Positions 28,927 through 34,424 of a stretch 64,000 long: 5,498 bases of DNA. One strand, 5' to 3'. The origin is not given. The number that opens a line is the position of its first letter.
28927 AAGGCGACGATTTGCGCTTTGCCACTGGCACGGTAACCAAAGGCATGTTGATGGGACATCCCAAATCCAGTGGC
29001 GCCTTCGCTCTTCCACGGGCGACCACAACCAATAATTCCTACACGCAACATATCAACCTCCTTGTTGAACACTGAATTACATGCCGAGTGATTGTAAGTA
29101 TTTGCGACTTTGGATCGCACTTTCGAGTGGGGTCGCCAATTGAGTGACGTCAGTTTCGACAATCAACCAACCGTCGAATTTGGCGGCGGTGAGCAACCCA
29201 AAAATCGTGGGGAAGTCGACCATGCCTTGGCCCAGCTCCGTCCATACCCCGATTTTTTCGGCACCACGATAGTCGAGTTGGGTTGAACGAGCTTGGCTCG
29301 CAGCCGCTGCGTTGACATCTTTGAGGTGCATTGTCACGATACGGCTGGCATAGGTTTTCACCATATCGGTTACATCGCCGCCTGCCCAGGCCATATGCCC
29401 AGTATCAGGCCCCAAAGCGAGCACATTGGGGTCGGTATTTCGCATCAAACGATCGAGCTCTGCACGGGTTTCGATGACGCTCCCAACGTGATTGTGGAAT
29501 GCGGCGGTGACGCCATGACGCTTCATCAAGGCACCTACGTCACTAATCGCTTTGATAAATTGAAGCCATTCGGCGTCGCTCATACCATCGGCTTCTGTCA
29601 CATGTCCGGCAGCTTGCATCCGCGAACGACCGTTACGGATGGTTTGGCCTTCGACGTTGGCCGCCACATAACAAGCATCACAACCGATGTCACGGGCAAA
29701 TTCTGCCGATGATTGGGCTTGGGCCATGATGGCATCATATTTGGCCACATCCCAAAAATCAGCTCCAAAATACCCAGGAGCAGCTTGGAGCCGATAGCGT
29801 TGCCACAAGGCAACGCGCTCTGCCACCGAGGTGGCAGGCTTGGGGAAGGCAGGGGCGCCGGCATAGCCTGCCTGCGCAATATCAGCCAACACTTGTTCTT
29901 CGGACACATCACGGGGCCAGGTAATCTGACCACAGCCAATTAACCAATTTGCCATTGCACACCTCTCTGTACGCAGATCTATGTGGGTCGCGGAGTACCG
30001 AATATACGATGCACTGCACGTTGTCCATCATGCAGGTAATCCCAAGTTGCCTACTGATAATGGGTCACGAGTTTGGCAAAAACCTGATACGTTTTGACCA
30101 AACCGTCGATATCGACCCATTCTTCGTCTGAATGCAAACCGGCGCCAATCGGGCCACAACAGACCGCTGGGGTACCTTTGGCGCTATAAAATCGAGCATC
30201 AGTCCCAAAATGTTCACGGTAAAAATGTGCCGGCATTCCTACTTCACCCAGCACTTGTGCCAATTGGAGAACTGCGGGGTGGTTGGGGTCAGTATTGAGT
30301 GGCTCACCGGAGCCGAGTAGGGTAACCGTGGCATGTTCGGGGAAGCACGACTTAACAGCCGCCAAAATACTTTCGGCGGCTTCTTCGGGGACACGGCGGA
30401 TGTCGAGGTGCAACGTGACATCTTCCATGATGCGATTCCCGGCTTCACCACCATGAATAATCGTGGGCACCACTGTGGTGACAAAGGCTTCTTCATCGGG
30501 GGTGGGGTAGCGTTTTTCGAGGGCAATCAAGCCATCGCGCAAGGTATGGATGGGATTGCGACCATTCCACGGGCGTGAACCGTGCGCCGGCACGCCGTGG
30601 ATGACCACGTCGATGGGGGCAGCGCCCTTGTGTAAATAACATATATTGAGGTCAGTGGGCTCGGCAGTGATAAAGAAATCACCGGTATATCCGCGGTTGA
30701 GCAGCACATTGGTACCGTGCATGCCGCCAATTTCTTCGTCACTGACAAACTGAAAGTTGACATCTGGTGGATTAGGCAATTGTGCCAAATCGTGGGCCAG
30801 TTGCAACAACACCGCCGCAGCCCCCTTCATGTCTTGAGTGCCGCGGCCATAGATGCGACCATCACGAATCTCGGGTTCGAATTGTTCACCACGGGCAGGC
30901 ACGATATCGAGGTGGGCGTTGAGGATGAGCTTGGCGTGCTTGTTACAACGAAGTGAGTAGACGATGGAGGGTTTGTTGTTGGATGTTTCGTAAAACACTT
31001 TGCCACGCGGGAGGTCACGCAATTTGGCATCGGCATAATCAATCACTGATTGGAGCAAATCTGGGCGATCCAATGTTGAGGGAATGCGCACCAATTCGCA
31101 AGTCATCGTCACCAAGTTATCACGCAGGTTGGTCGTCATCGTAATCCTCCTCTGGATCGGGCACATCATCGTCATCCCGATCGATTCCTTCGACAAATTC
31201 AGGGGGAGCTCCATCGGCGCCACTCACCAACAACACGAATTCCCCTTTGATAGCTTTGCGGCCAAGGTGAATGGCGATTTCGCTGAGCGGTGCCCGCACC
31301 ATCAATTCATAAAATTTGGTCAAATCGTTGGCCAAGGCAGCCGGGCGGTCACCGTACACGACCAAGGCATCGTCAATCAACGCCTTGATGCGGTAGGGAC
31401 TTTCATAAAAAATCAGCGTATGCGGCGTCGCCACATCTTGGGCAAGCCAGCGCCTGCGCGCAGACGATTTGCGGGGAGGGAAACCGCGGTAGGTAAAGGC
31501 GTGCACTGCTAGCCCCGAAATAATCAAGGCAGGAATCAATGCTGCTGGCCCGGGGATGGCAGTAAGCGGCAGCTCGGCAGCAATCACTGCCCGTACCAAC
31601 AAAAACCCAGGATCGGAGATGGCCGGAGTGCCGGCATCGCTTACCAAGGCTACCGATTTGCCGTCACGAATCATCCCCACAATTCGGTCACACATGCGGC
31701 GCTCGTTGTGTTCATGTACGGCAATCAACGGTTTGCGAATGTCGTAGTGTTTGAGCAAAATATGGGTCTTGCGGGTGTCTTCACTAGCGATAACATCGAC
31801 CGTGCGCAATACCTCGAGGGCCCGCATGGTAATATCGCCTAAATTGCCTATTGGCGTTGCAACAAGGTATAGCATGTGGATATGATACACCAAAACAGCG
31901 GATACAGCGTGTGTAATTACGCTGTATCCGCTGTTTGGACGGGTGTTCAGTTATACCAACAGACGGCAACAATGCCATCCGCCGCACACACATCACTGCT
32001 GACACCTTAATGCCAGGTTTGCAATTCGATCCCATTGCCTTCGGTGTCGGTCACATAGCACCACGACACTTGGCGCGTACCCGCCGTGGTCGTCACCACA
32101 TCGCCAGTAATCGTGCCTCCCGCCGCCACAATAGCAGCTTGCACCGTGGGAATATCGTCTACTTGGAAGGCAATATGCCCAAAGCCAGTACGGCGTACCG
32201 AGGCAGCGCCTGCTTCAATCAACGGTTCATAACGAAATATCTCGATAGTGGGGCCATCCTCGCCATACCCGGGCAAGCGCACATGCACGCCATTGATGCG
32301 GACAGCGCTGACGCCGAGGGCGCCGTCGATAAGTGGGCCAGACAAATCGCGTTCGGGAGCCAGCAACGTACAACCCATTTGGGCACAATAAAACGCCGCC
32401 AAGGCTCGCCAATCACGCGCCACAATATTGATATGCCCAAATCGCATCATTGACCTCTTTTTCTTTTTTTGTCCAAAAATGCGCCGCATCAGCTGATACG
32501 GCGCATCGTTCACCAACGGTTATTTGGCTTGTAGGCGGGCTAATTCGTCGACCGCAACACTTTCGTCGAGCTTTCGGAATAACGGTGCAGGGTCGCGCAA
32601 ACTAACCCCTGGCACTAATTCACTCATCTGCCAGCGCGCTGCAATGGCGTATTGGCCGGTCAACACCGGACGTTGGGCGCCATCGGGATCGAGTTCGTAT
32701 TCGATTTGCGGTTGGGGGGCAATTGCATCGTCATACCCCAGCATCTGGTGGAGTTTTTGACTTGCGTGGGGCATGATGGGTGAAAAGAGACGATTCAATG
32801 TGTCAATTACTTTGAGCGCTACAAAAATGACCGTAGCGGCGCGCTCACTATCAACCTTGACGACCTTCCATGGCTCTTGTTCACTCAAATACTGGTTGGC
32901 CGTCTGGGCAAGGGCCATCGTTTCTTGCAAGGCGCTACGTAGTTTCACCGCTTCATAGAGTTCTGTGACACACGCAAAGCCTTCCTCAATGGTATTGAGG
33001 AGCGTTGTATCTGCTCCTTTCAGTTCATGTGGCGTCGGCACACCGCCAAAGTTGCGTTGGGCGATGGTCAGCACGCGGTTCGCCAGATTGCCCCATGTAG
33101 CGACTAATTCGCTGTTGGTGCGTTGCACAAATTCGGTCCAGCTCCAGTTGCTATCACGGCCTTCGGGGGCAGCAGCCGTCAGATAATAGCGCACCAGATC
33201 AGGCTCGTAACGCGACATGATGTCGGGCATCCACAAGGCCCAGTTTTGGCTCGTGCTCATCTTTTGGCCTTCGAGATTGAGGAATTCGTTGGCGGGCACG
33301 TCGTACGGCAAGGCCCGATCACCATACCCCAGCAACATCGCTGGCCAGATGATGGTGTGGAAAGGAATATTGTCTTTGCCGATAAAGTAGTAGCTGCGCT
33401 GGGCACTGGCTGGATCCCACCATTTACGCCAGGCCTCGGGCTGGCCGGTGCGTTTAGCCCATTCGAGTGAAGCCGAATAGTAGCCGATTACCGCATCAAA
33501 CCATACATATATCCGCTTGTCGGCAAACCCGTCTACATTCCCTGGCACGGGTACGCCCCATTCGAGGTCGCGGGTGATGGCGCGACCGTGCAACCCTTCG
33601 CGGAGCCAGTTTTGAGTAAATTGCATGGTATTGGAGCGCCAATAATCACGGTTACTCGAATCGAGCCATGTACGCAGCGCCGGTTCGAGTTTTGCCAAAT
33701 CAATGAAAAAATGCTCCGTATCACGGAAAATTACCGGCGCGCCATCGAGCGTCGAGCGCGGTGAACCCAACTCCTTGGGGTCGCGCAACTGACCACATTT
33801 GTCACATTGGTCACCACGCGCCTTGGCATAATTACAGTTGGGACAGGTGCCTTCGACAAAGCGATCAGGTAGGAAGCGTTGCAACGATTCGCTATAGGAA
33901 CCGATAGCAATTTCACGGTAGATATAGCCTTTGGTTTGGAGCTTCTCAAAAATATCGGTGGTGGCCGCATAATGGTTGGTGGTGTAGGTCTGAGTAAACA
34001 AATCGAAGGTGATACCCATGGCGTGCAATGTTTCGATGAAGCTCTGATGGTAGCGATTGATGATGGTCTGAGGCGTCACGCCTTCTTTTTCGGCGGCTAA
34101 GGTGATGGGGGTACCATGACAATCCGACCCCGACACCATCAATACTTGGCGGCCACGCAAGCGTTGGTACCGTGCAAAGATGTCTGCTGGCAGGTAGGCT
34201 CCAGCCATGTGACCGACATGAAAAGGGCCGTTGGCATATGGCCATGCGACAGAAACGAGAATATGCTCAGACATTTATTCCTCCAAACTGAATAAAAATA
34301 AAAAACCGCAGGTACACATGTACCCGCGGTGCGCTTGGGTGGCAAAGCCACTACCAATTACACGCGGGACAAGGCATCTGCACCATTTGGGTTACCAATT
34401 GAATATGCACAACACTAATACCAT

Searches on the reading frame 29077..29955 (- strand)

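Call 96: search_protein_families(library=pfam, proteins=[window:29077-29955:-], max_evalue=0.00001)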
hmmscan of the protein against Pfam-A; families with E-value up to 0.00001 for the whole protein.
window:29077-29955:- (292 aa): 1 family
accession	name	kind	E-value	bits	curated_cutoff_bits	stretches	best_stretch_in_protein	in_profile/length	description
PF01261.30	AP_endonuc_2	-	1e-24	88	31.1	1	24-289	2-248/249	Xylose isomerase-like TIM barrel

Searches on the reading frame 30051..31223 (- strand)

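Call 96: search_protein_families(library=pfam, proteins=[window:30051-31223:-], max_evalue=0.00001)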
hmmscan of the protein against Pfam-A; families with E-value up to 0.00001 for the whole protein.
window:30051-31223:- (390 aa): 2 families
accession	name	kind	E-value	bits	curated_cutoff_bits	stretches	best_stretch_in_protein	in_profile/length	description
PF01546.33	Peptidase_M20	-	1.9e-31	110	24.6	1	100-387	1-205/206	Peptidase family M20/M25/M40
PF07687.19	M20_dimer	-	8.9e-18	64.7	21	1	198-298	3-103/107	Peptidase dimerisation domain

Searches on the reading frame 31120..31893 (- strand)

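Call 96: search_protein_families(library=pfam, proteins=[window:31120-31893:-], max_evalue=0.00001)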
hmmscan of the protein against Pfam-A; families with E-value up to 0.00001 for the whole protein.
window:31120-31893:- (257 aa): 1 family
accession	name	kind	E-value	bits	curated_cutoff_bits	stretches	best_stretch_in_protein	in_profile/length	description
PF00590.25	TP_methylase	-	1e-29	104.5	27.8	1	7-207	1-212/212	Tetrapyrrole (Corrin/Porphyrin) Methylases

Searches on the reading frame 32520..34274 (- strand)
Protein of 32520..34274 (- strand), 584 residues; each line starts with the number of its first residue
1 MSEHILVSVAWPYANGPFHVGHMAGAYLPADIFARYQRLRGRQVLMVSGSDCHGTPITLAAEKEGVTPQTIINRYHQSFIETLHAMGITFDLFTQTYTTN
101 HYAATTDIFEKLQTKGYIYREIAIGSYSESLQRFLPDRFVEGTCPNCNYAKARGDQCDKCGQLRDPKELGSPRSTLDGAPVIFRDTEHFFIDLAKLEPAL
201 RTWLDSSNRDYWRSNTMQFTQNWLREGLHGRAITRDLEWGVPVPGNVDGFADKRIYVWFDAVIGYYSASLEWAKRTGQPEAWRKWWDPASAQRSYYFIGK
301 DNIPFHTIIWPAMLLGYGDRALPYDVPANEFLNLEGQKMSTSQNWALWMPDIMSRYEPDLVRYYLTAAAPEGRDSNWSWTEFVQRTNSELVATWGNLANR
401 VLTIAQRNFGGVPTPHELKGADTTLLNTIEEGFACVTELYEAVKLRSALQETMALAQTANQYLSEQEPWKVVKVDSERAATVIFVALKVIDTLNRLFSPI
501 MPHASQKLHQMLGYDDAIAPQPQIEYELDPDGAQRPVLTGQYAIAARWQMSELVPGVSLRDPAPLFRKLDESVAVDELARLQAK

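Call 53: search_protein_families(library=pfam, proteins=[window:32520-34274:-], max_evalue=0.00001)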
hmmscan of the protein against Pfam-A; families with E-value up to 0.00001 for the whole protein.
window:32520-34274:- (584 aa): 5 families
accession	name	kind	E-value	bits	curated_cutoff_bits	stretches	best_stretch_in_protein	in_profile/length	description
PF09334.17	tRNA-synt_1g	-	3.2e-147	490.8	20.1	1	5-402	1-391/391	tRNA synthetases class I (M)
PF00133.28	tRNA-synt_1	-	2.2e-22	79.8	22.7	1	8-247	28-247/414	tRNA synthetases class I (I, L, M and V)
PF19303.5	Anticodon_3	-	7.5e-17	62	23.5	1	412-521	1-110/152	Anticodon binding domain of methionyl tRNA ligase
PF08264.19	Anticodon_1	-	6.8e-10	39.4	25.1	1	422-527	1-109/148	Anticodon-binding domain of tRNA ligase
PF01406.26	tRNA-synt_1e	-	1.2e-09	38.5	27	0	17-120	22-123/301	tRNA synthetases class I (C) catalytic domain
